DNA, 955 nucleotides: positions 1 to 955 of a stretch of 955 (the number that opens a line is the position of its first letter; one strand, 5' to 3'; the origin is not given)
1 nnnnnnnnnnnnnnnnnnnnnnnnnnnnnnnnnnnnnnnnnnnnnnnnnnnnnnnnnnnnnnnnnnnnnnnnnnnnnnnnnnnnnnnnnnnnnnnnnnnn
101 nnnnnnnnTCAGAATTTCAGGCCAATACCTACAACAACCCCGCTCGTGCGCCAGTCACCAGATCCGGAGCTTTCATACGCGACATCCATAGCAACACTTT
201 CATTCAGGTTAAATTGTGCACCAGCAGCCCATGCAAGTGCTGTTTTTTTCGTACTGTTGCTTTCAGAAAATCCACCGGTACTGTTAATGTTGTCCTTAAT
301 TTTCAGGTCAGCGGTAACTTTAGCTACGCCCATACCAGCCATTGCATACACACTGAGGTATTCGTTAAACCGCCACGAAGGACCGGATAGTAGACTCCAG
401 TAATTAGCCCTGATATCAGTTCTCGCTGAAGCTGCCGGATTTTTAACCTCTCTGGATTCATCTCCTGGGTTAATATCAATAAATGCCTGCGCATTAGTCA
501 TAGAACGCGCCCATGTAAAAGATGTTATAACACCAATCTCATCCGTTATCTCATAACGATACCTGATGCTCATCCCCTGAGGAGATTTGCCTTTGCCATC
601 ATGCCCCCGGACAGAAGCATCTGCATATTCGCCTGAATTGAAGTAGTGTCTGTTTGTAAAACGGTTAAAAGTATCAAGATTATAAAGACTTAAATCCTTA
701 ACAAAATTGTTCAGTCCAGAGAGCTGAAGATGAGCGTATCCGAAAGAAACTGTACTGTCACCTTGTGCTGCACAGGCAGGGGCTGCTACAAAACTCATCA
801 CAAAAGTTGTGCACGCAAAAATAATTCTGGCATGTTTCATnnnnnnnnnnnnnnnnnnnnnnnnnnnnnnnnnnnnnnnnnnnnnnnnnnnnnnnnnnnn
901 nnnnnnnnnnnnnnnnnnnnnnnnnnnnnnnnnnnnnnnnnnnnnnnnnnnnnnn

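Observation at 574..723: Lom/Ail-family barrel with a much enlarged first extracellular loop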

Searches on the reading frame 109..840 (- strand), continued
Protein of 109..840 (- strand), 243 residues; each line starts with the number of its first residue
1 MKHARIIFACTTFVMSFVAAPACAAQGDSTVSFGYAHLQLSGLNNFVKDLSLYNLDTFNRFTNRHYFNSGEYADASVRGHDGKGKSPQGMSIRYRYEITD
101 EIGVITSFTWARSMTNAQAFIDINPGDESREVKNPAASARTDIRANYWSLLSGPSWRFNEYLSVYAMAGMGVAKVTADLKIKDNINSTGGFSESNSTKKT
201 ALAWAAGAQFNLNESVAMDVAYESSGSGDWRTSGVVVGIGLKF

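Call 67: predict_structure(alignment_id=A3)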
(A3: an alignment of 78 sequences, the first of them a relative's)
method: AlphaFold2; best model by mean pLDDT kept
length: 243 residues; sequences in the alignment: 78
mean_pLDDT: 93.2   pTM: 0.82
mean pLDDT of the five models: 93.2, 92.8, 92.6, 92.3, 91.9
residues with pLDDT >= 90: 201; 70-90: 30; 50-70: 10; < 50: 2
segments of 3 or more residues with pLDDT < 50: none
pLDDT, mean of each block of 10 residues (from residue 1): 76 65 78 97 95 90 89 95 98 96 98 98 95 98 98 97 97 97 97 97 98 97 93 98 96
secondary structure, 60 per line:
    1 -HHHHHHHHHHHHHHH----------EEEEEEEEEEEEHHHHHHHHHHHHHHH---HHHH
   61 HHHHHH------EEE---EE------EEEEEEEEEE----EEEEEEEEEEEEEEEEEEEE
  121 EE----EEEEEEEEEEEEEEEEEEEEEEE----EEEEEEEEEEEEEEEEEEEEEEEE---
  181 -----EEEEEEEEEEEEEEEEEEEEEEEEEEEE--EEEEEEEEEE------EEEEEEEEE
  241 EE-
elements in order: H2-16 E27-38 H39-53 H57-66 E73-75 E87-96 E101-122 E127-149 E154-177 E186-213 E216-225 E232-242

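Call 69: search_protein_families(proteins=[window:109-840:-], library=padloc, max_evalue=0.01)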
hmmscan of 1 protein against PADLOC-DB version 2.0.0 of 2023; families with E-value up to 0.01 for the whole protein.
window:109-840:- (243 aa): 0 families

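Call 70: fold_search(model_id=the predicted structure, library=viral)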
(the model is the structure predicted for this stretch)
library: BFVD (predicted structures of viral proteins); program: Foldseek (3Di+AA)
matches with E <= 10: 802; with E <= 0.001: 28
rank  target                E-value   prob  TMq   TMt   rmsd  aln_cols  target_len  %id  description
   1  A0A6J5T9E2            2.6e-10  1.00  0.42  0.44  11.6       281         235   11  Outer membrane protein beta-barrel [uncultured Caudovirales phage]
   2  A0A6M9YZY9            1.0e-07  1.00  0.45  0.57  11.1       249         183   11  (no name in the UniProt tables at hand)
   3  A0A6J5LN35            1.1e-07  1.00  0.34  0.41  11.6       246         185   10  Uncharacterized protein [uncultured Caudovirales phage]
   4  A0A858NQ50            1.4e-07  1.00  0.38  0.39  11.2       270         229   13  Uncharacterized protein [Xanthomonas phage FoX1]
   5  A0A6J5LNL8            3.2e-07  1.00  0.41  0.51   8.6       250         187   10  Outer membrane protein beta-barrel [uncultured Caudovirales phage]
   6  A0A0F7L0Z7            5.3e-07  1.00  0.35  0.46  11.8       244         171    9  Uncharacterized protein [uncultured marine virus]
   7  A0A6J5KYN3            6.9e-07  1.00  0.31  0.30  13.1       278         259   10  Major outer membrane, Legionella pneumophila [uncultured Caudovirales phage]
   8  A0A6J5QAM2            8.4e-07  1.00  0.37  0.35  12.2       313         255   10  OmpW Outer membrane protein W [uncultured Caudovirales phage]
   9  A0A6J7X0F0            1.3e-06  1.00  0.32  0.36  21.6       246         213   13  Uncharacterized protein [uncultured Caudovirales phage]
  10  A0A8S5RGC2            1.6e-06  1.00  0.46  0.25  11.6       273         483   10  Outer membrane protein [virus sp. ct5rm7]
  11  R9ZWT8                4.4e-06  1.00  0.40  0.31  11.3       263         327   10  Outer-membrane protein OmpA domain containing protein [Cellulophaga phage phi17:2]
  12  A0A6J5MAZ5            5.4e-06  1.00  0.38  0.49  11.1       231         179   16  COG3637 Opacity protein and related surface antigens [uncultured Caudovirales phage]
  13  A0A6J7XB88            5.4e-06  1.00  0.35  0.49  15.5       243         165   14  Outer membrane protein beta-barrel domain-containing protein [uncultured Caudovirales phage]
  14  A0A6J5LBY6            7.9e-06  1.00  0.38  0.48  13.0       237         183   10  Outer membrane protein beta-barrel [uncultured Caudovirales phage]
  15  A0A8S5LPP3            2.7e-05  1.00  0.38  0.28  13.7       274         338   12  Outer membrane protein [Myoviridae sp. ct0f722]
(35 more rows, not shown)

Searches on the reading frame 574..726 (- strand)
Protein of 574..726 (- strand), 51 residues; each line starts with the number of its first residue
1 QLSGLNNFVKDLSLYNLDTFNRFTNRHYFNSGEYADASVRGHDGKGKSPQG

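Call 36: search_protein_families(proteins=[window:574-726:-], library=phrogs, max_evalue=0.01)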
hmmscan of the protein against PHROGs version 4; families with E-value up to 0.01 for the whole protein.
seq(51 aa): 0 families

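Call 37: search_solved_structures(query=window:574-726:-, max_evalue=10)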
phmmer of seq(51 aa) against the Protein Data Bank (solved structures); distinct sequences matched with E-value up to 10: 1.
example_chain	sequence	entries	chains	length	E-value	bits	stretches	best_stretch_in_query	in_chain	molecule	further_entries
9m37_A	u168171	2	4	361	1.4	12.6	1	11-47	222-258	P581a DgpA2 and isoorientin complex structure | Gfo/Idh/MocA family protein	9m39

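Call 40: profile_search(protein=window:574-726:-)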
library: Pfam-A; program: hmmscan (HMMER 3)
A. the first sequence (51 residues): domains with independent E <= 10: 0; with E <= 0.001: 0
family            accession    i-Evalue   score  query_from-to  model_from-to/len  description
(no Pfam family matches the first sequence, even at E <= 10)
